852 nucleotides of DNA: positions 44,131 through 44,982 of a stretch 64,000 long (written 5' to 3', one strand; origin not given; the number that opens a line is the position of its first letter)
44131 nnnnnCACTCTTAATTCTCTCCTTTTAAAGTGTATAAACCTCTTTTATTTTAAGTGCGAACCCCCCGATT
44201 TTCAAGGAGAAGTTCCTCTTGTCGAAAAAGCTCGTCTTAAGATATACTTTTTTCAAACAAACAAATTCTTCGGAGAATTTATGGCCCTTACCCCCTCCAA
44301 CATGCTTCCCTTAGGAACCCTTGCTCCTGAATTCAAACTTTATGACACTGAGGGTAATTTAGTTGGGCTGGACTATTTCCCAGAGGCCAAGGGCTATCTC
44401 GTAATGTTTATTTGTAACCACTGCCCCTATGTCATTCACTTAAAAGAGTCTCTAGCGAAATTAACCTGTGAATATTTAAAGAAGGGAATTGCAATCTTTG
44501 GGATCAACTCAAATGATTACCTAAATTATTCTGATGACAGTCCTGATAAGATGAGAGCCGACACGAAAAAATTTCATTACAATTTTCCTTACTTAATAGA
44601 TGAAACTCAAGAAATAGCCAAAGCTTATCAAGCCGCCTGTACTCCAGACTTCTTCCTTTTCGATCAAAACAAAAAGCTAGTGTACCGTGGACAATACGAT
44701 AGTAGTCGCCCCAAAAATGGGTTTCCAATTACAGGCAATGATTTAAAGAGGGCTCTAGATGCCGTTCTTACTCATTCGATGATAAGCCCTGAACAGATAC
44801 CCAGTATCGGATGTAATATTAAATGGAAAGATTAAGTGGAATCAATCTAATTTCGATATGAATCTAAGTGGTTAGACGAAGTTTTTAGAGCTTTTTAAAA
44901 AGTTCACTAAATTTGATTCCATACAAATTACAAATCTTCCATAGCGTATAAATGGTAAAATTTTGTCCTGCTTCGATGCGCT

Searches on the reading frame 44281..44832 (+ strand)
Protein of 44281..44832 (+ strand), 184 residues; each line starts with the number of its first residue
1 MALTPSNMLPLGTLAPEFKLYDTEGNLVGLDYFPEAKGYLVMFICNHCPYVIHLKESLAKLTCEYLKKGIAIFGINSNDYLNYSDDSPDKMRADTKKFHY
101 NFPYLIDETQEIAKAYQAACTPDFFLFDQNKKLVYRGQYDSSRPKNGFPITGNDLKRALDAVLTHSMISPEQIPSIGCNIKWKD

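Call 57: search_protein_families(library=pfam, proteins=[window:44281-44832:+], max_evalue=0.001)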
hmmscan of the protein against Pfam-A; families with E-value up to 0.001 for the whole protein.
window:44281-44832:+ (184 aa): 4 families
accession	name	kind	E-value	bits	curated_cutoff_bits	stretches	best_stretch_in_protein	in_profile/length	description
PF08534.16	Redoxin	-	1.1e-18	67.9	26.6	1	12-143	3-138/148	Redoxin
PF00578.27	AhpC-TSA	-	8.7e-17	61.7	26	1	12-135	2-123/124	AhpC/TSA family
PF13098.12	Thioredoxin_2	-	1.8e-07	31.9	27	1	35-141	4-97/104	Thioredoxin-like domain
PF13905.12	Thioredoxin_8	-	0.00019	22.2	27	1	39-132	4-93/94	Thioredoxin-like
